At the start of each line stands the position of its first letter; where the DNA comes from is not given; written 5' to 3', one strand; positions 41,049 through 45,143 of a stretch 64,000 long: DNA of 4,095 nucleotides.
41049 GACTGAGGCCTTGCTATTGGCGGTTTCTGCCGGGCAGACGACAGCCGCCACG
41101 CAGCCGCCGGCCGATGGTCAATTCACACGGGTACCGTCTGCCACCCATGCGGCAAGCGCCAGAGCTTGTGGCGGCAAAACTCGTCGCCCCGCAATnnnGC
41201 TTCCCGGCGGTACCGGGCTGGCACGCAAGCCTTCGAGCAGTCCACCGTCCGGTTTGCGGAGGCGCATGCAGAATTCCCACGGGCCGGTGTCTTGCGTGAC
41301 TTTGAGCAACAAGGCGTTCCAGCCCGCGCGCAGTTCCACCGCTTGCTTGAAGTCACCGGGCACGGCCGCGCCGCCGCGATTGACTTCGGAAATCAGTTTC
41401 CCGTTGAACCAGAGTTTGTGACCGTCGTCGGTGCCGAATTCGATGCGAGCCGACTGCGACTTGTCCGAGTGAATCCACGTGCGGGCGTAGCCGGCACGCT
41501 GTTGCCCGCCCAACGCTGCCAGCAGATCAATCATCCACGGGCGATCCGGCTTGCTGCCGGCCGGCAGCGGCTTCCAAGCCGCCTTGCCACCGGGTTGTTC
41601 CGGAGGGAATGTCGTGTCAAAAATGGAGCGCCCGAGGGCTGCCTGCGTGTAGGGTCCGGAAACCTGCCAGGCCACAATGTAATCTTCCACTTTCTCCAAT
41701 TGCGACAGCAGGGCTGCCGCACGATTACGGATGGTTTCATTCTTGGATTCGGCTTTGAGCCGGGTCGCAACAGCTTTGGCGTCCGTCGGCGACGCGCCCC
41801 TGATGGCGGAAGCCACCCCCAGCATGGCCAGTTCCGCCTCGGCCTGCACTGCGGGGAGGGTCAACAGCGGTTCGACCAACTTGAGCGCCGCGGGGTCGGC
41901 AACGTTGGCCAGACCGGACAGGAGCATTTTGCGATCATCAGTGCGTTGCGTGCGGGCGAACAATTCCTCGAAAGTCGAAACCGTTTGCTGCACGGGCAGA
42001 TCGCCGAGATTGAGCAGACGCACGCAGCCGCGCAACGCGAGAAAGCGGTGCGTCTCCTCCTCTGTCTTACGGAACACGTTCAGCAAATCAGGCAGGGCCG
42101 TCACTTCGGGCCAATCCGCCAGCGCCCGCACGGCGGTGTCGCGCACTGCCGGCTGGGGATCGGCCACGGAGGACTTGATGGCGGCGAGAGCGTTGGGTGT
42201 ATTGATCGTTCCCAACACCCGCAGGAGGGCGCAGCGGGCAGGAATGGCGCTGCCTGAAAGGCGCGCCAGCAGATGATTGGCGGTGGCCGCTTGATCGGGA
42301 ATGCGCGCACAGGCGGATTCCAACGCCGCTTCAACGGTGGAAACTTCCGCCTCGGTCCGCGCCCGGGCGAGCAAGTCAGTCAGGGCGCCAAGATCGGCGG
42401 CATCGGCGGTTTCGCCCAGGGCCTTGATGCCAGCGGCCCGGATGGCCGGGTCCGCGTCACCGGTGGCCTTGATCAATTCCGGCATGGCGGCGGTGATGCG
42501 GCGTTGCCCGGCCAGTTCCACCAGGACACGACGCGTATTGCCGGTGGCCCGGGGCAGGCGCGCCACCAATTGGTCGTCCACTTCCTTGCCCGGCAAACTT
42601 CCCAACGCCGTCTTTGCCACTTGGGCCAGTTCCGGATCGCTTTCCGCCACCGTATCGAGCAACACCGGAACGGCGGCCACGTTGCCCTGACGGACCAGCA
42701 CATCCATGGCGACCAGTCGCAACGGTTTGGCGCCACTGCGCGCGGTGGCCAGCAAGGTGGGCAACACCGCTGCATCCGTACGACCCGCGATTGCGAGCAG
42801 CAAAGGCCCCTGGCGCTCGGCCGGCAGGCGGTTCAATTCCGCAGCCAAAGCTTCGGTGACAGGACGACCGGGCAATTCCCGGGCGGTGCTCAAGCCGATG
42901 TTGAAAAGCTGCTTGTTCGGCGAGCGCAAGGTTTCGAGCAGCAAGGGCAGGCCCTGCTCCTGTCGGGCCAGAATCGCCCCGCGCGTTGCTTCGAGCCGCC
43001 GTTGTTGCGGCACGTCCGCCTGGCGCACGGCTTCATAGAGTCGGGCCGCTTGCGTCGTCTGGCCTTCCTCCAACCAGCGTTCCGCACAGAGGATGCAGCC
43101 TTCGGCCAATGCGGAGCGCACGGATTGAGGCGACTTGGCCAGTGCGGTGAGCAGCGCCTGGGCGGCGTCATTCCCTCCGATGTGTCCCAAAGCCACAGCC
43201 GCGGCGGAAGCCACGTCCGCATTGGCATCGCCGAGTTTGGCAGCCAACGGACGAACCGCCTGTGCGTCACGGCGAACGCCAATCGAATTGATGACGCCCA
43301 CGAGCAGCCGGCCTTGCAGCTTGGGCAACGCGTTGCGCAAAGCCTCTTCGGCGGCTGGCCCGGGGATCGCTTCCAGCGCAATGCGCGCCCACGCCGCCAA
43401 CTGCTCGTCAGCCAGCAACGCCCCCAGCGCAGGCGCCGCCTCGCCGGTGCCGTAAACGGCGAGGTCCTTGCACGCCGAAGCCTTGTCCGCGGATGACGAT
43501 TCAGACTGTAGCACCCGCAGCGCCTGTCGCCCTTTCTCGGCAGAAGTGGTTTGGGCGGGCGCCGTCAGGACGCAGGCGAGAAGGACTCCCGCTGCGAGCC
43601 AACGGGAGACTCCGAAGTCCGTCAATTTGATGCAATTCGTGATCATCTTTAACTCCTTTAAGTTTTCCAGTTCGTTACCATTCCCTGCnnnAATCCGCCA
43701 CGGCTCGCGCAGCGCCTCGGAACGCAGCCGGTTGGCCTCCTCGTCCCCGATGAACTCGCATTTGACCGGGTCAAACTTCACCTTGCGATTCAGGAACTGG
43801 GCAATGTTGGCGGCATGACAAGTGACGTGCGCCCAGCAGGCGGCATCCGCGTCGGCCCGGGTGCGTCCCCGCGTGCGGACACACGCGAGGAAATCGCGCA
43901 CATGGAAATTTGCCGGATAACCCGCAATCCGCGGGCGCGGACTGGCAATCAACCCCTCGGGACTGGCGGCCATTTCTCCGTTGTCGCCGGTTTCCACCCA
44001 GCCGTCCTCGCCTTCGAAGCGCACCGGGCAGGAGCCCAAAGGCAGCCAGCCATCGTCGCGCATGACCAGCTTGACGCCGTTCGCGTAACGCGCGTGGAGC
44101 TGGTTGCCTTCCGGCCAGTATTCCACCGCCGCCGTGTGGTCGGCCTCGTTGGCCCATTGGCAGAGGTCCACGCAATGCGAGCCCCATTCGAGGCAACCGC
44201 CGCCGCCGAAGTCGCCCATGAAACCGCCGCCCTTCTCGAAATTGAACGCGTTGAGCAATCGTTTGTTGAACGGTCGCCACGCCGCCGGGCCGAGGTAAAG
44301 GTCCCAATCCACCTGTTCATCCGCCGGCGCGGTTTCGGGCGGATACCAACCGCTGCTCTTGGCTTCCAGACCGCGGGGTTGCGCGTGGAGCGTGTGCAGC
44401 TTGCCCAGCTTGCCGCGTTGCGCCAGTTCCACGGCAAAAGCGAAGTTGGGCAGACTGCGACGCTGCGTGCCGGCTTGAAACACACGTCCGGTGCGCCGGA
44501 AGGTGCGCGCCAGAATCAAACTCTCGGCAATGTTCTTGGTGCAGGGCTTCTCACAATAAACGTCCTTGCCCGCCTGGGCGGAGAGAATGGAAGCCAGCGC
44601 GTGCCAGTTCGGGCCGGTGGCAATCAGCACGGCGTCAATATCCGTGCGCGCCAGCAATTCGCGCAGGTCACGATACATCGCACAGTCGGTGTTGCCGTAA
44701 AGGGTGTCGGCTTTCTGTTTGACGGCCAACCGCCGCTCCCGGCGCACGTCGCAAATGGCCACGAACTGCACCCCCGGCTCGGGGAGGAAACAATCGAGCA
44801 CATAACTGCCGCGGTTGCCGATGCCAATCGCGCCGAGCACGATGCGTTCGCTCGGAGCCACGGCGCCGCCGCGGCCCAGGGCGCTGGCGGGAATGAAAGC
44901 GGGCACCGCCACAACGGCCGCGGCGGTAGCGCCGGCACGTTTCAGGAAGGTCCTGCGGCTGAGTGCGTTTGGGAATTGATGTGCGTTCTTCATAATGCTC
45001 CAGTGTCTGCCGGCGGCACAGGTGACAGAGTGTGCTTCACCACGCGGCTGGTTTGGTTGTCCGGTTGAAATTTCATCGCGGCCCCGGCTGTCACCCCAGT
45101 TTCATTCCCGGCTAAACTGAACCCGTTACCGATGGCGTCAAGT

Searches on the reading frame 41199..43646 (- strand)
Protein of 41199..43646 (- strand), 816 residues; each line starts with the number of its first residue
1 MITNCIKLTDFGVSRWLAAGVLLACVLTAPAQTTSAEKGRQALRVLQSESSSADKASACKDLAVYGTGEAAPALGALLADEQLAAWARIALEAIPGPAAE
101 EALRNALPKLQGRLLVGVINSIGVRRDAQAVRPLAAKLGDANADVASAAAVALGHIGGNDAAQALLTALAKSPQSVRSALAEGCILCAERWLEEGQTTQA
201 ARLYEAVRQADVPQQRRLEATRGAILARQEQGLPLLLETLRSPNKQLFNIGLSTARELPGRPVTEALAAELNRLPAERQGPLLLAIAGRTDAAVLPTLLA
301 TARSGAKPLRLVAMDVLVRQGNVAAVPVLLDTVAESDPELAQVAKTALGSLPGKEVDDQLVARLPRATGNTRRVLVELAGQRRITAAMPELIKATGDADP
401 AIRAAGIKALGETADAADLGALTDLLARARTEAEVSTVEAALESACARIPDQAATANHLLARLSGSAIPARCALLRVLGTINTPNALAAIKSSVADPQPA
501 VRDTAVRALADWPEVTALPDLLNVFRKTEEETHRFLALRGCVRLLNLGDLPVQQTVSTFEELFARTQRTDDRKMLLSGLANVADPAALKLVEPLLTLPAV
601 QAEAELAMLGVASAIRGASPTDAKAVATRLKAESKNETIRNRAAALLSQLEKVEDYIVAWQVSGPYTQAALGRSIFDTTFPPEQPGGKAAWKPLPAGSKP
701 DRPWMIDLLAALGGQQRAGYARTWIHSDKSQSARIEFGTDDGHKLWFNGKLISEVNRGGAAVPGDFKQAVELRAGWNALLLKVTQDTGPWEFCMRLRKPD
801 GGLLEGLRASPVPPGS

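Call 62: search_protein_families(library=pfam, proteins=[window:41199-43646:-], max_evalue=0.00001)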
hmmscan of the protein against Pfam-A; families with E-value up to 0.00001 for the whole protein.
window:41199-43646:- (816 aa): 2 families
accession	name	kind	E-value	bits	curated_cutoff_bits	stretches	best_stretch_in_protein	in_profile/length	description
PF13646.12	HEAT_2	-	1.2e-25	90.1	27.7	3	458-537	3-83/88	HEAT repeats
PF02985.28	HEAT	-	1.8e-07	31.2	23.5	0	388-412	2-26/31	HEAT repeat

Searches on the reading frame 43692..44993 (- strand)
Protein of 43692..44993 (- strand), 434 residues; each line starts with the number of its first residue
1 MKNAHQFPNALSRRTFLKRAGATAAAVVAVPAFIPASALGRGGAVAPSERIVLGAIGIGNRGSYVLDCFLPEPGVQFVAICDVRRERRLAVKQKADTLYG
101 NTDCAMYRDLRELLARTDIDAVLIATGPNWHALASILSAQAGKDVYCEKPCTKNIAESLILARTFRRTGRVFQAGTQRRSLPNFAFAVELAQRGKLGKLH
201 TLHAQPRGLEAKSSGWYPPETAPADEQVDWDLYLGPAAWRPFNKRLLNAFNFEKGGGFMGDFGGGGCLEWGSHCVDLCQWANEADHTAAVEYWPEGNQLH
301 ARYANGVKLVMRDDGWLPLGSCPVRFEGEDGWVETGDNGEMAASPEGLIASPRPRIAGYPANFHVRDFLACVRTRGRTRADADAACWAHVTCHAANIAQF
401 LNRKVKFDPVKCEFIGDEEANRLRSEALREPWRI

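Call 63: search_protein_families(library=pfam, proteins=[window:43692-44993:-], max_evalue=0.00001)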
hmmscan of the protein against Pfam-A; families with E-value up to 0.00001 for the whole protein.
window:43692-44993:- (434 aa): 2 families
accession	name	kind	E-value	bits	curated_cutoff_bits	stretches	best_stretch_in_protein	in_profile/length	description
PF19051.5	GFO_IDH_MocA_C2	-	5.3e-18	65.9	23.3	1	223-434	47-254/254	Oxidoreductase family, C-terminal alpha/beta domain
PF01408.29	GFO_IDH_MocA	-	3.6e-15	57.1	24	1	54-175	4-119/120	Oxidoreductase family, NAD-binding Rossmann fold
